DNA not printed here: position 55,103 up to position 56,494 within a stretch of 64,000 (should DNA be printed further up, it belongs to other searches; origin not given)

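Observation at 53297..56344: Split sulfo/phosphono-pyruvate-decarboxylase-like TPP enzyme with methyltransferase and radical-SAM-like partner, no PEP mutase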

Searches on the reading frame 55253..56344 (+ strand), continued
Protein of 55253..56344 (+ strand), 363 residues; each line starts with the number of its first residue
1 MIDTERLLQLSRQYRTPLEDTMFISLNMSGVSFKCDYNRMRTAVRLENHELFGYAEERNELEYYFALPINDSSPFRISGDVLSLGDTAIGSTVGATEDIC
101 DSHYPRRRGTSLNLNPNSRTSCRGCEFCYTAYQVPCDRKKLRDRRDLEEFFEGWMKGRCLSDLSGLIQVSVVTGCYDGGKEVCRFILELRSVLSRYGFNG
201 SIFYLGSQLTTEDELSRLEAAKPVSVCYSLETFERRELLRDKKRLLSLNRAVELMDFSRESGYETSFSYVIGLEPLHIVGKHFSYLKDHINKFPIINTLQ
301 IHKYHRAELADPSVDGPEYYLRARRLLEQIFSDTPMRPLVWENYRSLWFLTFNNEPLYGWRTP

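Call 51: search_protein_families(library=pfam, proteins=[L009:11073-11996:+, L014:4413-5345:+, L014:2489-3109:-, L028:1153-1812:+, L028:1809-3968:+, L028:3996-4823:-, L029:84-614:+, L029:1633-2412:+, L028:4892-5347:-, L014:5382-6056:+], max_evalue=0.001)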
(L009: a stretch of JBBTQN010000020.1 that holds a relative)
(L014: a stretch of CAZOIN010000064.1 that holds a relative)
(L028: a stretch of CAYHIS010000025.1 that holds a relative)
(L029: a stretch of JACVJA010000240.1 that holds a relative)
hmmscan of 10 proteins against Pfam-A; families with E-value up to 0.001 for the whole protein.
L009:11073-11996:+ (307 aa): 6 families
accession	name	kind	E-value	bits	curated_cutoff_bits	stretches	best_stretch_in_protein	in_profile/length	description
PF13489.12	Methyltransf_23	-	1.3e-07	31.9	27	1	65-194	7-123/164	Methyltransferase domain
PF13847.12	Methyltransf_31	-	4.5e-07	30.1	27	1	78-187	3-109/145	Methyltransferase domain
PF13649.12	Methyltransf_25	-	5.5e-06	27.4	27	1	82-183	1-97/97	Methyltransferase domain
PF08242.18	Methyltransf_12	-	3.6e-05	24.8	30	1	83-185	1-98/98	Methyltransferase domain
PF05175.20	MTS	-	7e-05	23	23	1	59-197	15-148/170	Methyltransferase small domain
PF08241.18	Methyltransf_11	-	0.00031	21.8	21.2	0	83-187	1-95/95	Methyltransferase domain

L014:4413-5345:+ (310 aa): 5 families
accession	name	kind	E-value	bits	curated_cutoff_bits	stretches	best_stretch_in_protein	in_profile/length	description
PF13649.12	Methyltransf_25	-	6.4e-07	30.4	27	1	87-187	2-97/97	Methyltransferase domain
PF13489.12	Methyltransf_23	-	9e-07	29.2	27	1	70-207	8-124/164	Methyltransferase domain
PF13847.12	Methyltransf_31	-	4.5e-06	26.9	27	1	82-191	3-109/145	Methyltransferase domain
PF08241.18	Methyltransf_11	-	5.5e-06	27.4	21.2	1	87-191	1-95/95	Methyltransferase domain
PF08242.18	Methyltransf_12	-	0.0001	23.4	30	1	87-189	1-98/98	Methyltransferase domain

L014:2489-3109:- (206 aa): 1 family
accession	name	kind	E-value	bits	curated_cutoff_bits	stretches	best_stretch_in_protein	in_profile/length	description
PF00990.26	GGDEF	-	2.4e-25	89.6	23.8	1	27-145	3-119/161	Diguanylate cyclase, GGDEF domain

L028:1153-1812:+ (219 aa): 3 families
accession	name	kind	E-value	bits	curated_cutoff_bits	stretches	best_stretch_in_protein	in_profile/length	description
PF13419.12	HAD_2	-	1.9e-17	64.4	23.8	1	11-188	1-177/178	Haloacid dehalogenase-like hydrolase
PF00702.32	Hydrolase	-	2.6e-14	54.5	26.4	1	8-183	1-191/191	haloacid dehalogenase-like hydrolase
PF13242.12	Hydrolase_like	-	1.2e-07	32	22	1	144-191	3-50/75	HAD-hyrolase-like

L028:1809-3968:+ (719 aa): 2 families
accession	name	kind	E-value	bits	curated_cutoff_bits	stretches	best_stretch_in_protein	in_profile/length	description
PF09364.15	XFP_N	-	5.6e-79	266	23.7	1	5-348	4-358/364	XFP N-terminal domain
PF03894.20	XFP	-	5.9e-43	147.1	22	1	395-551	14-175/177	D-xylulose 5-phosphate/D-fructose 6-phosphate phosphoketolase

L028:3996-4823:- (275 aa): 8 families
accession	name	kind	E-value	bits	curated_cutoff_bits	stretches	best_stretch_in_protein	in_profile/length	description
PF13649.12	Methyltransf_25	-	4.3e-13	50.2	27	1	50-143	1-96/97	Methyltransferase domain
PF08241.18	Methyltransf_11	-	1.1e-11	45.6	21.2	1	51-146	1-93/95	Methyltransferase domain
PF08242.18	Methyltransf_12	-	9.3e-11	42.8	30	1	51-144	1-96/98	Methyltransferase domain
PF13847.12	Methyltransf_31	-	4.4e-09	36.6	27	1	44-148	1-109/145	Methyltransferase domain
PF00398.26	RrnaAD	-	1.2e-06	28.2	24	1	34-98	18-81/263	Ribosomal RNA adenine dimethylase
PF13489.12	Methyltransf_23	-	1.7e-05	25.1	27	1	33-128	8-95/164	Methyltransferase domain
PF05175.20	MTS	-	3.1e-05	24.1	23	1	37-94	22-81/170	Methyltransferase small domain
PF01209.24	Ubie_methyltran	-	5.2e-05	23.1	20.1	1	40-143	41-146/233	ubiE/COQ5 methyltransferase family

L029:84-614:+ (176 aa): 0 families

L029:1633-2412:+ (259 aa): 11 families
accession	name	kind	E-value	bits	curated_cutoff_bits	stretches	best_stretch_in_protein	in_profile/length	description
PF13649.12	Methyltransf_25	-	1.1e-23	84.2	27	1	80-175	1-97/97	Methyltransferase domain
PF08241.18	Methyltransf_11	-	1.6e-22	80.4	21.2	1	81-179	1-95/95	Methyltransferase domain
PF13847.12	Methyltransf_31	-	6.4e-20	71.8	27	1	79-190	6-123/145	Methyltransferase domain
PF13489.12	Methyltransf_23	-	8.9e-18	65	27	1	54-226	2-155/164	Methyltransferase domain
PF08242.18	Methyltransf_12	-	5.1e-14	53.2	30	1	81-177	1-98/98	Methyltransferase domain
PF01209.24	Ubie_methyltran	-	4.7e-11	42.9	20.1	1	67-182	38-154/233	ubiE/COQ5 methyltransferase family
PF05175.20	MTS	-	5.5e-10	39.6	23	1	60-189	15-148/170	Methyltransferase small domain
PF03141.22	Methyltransf_29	-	3e-09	36.4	23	1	48-190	89-227/506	Putative S-adenosyl-L-methionine-dependent methyltransferase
PF02353.26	CMAS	-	5.2e-09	36.3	27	1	69-191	55-176/273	Mycolic acid cyclopropane synthetase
PF03848.20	TehB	-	1.1e-07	31.9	20.4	1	78-179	32-132/193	Tellurite resistance protein TehB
PF09445.16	Methyltransf_15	-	0.00029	20.9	22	1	78-133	2-59/165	RNA cap guanine-N2 methyltransferase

L028:4892-5347:- (151 aa): 0 families

L014:5382-6056:+ (224 aa): 6 families
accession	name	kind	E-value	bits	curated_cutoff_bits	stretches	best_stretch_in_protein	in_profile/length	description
PF13302.13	Acetyltransf_3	-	7e-19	69.3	25.4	1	64-197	2-138/138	Acetyltransferase (GNAT) domain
PF00583.31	Acetyltransf_1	-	1.2e-15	58.2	20.7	1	102-196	21-116/116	Acetyltransferase (GNAT) family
PF13508.13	Acetyltransf_7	-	1.4e-07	32.2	27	1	115-198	2-84/84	Acetyltransferase (GNAT) domain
PF13673.13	Acetyltransf_10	-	0.00012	22.5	23.6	1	97-202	17-113/128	Acetyltransferase (GNAT) domain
PF13523.12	Acetyltransf_8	-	0.00015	21.8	27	1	142-199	82-140/145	Acetyltransferase (GNAT) domain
PF08445.16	FR47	-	0.00025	21.4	22.1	1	153-199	35-80/86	FR47-like protein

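Call 62: find_homologous_proteins(query=A2, max_evalue=0.001)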
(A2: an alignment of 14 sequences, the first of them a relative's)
Query A2 (14 sequences) (349 aa, profile of the alignment): 215 proteins with E <= 0.001 among 4628 candidates; the best 120 are listed.
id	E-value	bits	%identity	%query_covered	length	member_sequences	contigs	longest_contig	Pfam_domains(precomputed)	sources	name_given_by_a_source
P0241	1.1e-164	566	36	95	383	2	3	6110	-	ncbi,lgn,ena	-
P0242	5.7e-164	563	35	95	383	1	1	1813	-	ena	-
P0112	2.2e-163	561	31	95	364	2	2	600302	-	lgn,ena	-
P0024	3.2e-163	561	30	97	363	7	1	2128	-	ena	-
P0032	2.4e-162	558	30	97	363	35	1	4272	-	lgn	-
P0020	2.4e-162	558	30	95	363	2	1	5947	-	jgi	jgi:hypothetical protein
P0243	4.0e-162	557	34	95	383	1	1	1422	-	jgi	-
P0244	4.9e-162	557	34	95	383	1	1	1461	-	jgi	-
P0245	5.0e-162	557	34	95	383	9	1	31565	-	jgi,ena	-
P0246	6.8e-162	556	34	95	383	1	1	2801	-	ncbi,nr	ncbi:MAG: hypothetical protein C0412_20140 [Flavobacterium sp.]|nr:hypothetical protein [Flavobacter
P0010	1.6e-161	555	30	96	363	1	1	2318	PF04055.28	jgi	jgi:hypothetical protein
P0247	2.2e-161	555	33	94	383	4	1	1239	-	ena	-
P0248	3.4e-161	554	33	95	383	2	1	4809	-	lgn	-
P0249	3.5e-161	554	33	95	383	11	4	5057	-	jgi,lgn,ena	-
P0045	5.5e-161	553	31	96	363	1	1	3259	-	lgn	-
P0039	5.5e-157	540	30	95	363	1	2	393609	PF04055.28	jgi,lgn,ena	-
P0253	6.1e-155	534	29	95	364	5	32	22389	-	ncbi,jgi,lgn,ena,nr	ncbi:MAG: hypothetical protein EOM84_00575 [Sphingobacteriia bacterium]|jgi:hypothetical protein|nr:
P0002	1.3e-153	529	29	96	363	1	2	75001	-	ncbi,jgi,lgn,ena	ncbi:MAG: hypothetical protein WCW03_01830 [Candidatus Paceibacterota bacterium]|jgi:hypothetical pr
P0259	7.1e-149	514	33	96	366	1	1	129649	-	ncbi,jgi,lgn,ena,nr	ncbi:MAG: hypothetical protein KKG99_11235 [Bacteroidetes bacterium]|nr:hypothetical protein [Bacter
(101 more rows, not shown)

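Call 64: find_encoding_contigs(protein=P0259, flank=10000, max_places=1)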
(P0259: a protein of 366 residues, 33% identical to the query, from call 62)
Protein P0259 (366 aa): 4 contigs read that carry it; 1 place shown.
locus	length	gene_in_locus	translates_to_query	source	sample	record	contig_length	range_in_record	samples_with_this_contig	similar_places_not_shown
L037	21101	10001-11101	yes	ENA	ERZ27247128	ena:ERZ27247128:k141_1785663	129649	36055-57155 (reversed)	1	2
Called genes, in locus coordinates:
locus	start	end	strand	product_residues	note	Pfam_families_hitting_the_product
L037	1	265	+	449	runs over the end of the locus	PF10117:McrBC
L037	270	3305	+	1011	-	PF04313:HSDR_N, PF04851:ResIII, PF18766:SWI2_SNF2, PF00270:DEAD, PF22679:T1R_D3-like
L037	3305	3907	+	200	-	PF01863:YgjP-like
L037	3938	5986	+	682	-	PF02171:Piwi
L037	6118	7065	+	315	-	PF04055:Radical_SAM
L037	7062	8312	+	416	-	-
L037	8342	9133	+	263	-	PF02633:Creatininase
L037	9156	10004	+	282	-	-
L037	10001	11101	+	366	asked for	-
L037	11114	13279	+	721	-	PF09364:XFP_N, PF03894:XFP, PF09363:XFP_C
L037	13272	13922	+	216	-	PF01300:Sua5_yciO_yrdC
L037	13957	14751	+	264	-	PF13489:Methyltransf_23, PF13847:Methyltransf_31 (weak), PF08241:Methyltransf_11, PF08242:Methyltransf_12 (weak), PF13649:Methyltransf_25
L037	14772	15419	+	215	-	PF00702:Hydrolase, PF13419:HAD_2, PF13242:Hydrolase_like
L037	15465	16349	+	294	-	PF00990:GGDEF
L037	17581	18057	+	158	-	PF00226:DnaJ (weak)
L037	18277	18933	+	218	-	PF19781:DUF6266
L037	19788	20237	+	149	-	PF01467:CTP_transf_like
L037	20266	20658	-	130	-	-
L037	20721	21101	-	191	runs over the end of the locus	PF04542:Sigma70_r2, PF08281:Sigma70_r4_2, PF04545:Sigma70_r4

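Call 65: find_encoding_contigs(protein=P0245, flank=10000, max_places=1)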
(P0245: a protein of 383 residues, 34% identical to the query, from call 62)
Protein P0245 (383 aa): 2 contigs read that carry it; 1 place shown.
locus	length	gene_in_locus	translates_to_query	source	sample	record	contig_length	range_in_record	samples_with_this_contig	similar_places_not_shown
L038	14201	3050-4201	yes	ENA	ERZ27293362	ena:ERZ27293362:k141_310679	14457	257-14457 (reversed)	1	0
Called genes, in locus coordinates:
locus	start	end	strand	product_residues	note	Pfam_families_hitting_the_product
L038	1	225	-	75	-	?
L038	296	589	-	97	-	-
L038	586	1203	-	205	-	PF02900:LigB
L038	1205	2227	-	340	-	PF04055:Radical_SAM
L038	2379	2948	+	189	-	PF02834:LigT_PEase, PF13563:2_5_RNA_ligase2, PF02834:LigT_PEase (weak)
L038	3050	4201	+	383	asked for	-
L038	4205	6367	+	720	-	PF09364:XFP_N, PF03894:XFP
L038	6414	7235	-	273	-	PF00398:RrnaAD (weak), PF01209:Ubie_methyltran (weak), PF05175:MTS (weak), PF13847:Methyltransf_31, PF08241:Methyltransf_11, PF08242:Methyltransf_12, PF13649:Methyltransf_25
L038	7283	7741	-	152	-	-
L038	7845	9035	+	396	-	PF04055:Radical_SAM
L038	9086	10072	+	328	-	PF04055:Radical_SAM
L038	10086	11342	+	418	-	-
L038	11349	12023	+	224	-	PF00702:Hydrolase, PF13419:HAD_2, PF13242:Hydrolase_like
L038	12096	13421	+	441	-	PF01225:Mur_ligase, PF08245:Mur_ligase_M, PF02875:Mur_ligase_C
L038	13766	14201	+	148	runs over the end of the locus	PF01894:YjbQ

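Call 66: find_encoding_contigs(protein=P0253, flank=10000, max_places=1)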
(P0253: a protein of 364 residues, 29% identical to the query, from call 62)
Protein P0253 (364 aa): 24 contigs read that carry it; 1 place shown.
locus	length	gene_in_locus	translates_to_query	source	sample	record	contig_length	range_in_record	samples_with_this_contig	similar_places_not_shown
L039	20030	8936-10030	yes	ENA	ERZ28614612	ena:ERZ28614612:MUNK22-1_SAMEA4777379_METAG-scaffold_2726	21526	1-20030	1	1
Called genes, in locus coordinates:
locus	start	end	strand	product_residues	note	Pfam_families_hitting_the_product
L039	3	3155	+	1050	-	?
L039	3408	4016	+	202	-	PF11611:DUF4352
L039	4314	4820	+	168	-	-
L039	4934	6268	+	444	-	-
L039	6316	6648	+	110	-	-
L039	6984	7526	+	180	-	PF02776:TPP_enzyme_N (weak)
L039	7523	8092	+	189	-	PF02775:TPP_enzyme_C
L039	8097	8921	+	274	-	PF13489:Methyltransf_23, PF00398:RrnaAD, PF13847:Methyltransf_31, PF08241:Methyltransf_11, PF08242:Methyltransf_12, PF13649:Methyltransf_25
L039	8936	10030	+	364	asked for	-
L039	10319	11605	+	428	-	PF04055:Radical_SAM, PF13353:Fer4_12 (weak)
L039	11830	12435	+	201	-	PF03848:TehB (weak), PF13489:Methyltransf_23, PF01209:Ubie_methyltran (weak), PF13847:Methyltransf_31, PF13649:Methyltransf_25, PF08241:Methyltransf_11, PF08242:Methyltransf_12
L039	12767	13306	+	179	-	PF00293:NUDIX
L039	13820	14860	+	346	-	-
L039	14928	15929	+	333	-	PF00579:tRNA-synt_1b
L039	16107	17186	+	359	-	PF01820:Dala_Dala_lig_N, PF02222:ATP-grasp, PF02655:ATP-grasp_3 (faint), PF02786:CPSase_L_D2, PF07478:Dala_Dala_lig_C, PF13535:ATP-grasp_4 (weak)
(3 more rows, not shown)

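Call 71: search_protein_families(library=pfam, alignment_id=A3, max_evalue=0.00001)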
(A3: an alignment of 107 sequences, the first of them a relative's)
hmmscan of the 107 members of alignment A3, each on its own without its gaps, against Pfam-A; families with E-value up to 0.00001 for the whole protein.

A. member 1, L008:1840-2574:- (244 aa): 4 families
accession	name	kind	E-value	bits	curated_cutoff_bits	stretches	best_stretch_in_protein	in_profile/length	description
PF13560.12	HTH_31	-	8.9e-12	45.6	27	1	3-61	2-61/64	Helix-turn-helix domain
PF01381.28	HTH_3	-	1.6e-10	41.3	23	1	7-61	1-55/55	Helix-turn-helix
PF00717.28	Peptidase_S24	-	2.3e-07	31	23.3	1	124-238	1-116/116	Peptidase S24-like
PF12844.13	HTH_19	-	6e-06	26.5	30.2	0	7-62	4-59/64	Helix-turn-helix domain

B. families by the number of members that match (of 107 scanned): 129 families (the first 25 are shown)
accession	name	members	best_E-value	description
PF04055.27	Radical_SAM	5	2.6e-26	Radical SAM superfamily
PF13489.12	Methyltransf_23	5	1.3e-13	Methyltransferase domain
PF00534.26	Glycos_transf_1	4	2.2e-30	Glycosyl transferases group 1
PF13692.12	Glyco_trans_1_4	4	3.6e-22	Glycosyl transferases group 1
PF13649.12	Methyltransf_25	4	9e-15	Methyltransferase domain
PF08242.18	Methyltransf_12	4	3.8e-10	Methyltransferase domain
PF03477.21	ATP-cone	3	4.2e-23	ATP cone domain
PF13439.12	Glyco_transf_4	3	1.5e-14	Glycosyltransferase Family 4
PF00293.34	NUDIX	3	5.5e-14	NUDIX domain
PF13353.11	Fer4_12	3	7.1e-12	4Fe-4S single cluster domain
PF13847.12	Methyltransf_31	3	4.3e-11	Methyltransferase domain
PF13597.11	NRDD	2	4.7e-201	Anaerobic ribonucleoside-triphosphate reductase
PF00908.23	dTDP_sugar_isom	2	2.1e-59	dTDP-4-dehydrorhamnose 3,5-epimerase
PF02878.22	PGM_PMM_I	2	1.3e-21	Phosphoglucomutase/phosphomannomutase, alpha/beta/alpha domain I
PF13604.12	AAA_30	2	7.4e-17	AAA domain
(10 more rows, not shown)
